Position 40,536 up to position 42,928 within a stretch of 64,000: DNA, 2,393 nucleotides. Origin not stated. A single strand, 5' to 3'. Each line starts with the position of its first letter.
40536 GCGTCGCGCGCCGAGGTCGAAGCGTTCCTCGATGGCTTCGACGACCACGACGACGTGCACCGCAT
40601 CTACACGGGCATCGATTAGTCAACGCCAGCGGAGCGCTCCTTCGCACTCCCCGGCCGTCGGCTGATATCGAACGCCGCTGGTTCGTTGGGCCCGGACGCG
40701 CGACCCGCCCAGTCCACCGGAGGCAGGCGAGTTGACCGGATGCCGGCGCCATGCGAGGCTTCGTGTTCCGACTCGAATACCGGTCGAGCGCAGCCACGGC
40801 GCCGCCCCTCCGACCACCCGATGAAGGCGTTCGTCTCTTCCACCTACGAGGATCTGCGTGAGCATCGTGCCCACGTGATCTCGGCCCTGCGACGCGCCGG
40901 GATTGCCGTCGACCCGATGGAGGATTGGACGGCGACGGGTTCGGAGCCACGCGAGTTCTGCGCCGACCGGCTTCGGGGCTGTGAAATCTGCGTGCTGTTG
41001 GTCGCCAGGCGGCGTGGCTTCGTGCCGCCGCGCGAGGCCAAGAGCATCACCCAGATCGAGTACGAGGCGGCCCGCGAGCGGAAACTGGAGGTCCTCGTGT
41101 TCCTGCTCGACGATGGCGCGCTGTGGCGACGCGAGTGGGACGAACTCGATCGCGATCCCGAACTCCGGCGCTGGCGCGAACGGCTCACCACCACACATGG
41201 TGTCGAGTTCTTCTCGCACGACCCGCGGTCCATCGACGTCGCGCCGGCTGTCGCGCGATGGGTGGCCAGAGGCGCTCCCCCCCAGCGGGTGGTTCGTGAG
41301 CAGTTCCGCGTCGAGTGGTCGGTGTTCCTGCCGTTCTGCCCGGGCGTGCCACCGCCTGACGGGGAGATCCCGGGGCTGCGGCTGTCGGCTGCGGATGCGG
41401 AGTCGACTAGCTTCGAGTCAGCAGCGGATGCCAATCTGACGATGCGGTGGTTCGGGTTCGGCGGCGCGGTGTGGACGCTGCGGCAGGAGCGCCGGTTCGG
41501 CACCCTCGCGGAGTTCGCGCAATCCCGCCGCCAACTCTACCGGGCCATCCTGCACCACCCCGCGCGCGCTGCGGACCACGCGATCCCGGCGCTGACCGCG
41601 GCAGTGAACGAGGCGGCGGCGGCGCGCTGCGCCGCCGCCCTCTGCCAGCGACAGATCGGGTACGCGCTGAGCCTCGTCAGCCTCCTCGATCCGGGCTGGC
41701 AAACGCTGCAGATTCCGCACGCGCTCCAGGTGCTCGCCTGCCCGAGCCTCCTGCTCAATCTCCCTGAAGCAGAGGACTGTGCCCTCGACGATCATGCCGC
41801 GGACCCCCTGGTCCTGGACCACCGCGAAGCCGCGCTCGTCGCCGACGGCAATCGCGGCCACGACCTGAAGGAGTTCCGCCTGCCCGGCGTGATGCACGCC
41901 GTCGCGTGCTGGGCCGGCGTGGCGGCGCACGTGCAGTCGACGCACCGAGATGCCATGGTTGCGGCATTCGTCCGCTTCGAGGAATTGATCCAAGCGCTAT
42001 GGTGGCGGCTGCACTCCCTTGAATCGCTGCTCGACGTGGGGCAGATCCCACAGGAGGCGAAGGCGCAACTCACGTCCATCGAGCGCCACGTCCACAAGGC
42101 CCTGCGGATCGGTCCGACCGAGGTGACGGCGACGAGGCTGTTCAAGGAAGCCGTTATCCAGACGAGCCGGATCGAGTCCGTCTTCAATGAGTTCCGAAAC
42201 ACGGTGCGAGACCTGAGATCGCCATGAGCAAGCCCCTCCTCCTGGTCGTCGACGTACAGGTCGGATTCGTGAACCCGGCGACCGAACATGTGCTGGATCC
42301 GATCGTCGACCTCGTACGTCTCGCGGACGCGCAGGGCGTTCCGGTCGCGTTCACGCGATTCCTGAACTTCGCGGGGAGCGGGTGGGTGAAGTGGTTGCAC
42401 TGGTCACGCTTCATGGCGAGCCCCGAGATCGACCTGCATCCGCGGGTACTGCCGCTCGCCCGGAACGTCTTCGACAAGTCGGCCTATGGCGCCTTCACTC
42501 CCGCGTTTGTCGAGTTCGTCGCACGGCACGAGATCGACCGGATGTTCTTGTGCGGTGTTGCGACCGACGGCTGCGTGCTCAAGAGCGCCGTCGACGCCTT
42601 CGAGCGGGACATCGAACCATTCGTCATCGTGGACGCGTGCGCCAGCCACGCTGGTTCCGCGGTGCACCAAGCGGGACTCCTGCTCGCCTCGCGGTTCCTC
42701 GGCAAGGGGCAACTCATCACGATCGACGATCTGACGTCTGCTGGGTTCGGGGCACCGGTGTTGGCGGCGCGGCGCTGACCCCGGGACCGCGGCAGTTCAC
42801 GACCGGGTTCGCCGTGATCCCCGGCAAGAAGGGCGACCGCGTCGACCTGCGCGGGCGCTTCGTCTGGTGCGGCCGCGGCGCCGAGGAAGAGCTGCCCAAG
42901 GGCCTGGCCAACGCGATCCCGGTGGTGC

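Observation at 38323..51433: IS91-family copies carry different lengths of the same upstream gene (imuA), a signature of one-ended rolling-circle transposition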

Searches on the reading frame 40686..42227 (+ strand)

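Call 5: search_protein_families(library=pfam, proteins=[window:40686-42227:+], max_evalue=0.01)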
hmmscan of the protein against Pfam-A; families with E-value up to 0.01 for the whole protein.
window:40686-42227:+ (513 aa): 1 family
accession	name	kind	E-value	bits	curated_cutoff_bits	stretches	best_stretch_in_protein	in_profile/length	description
PF13271.11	DUF4062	-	6.3e-17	62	24.7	1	47-129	1-82/82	Domain of unknown function (DUF4062)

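Call 7: search_protein_families(library=ncbifam, proteins=[window:40686-42227:+], max_evalue=0.01)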
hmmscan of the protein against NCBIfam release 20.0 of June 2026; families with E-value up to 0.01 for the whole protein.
window:40686-42227:+ (513 aa): 0 families

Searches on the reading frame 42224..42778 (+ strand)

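Call 5: search_protein_families(library=pfam, proteins=[window:42224-42778:+], max_evalue=0.01)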
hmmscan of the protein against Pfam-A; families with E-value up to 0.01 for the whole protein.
window:42224-42778:+ (184 aa): 1 family
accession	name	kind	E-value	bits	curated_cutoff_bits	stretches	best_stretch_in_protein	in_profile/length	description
PF00857.26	Isochorismatase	-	1.5e-30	107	27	1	5-155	2-163/175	Isochorismatase domain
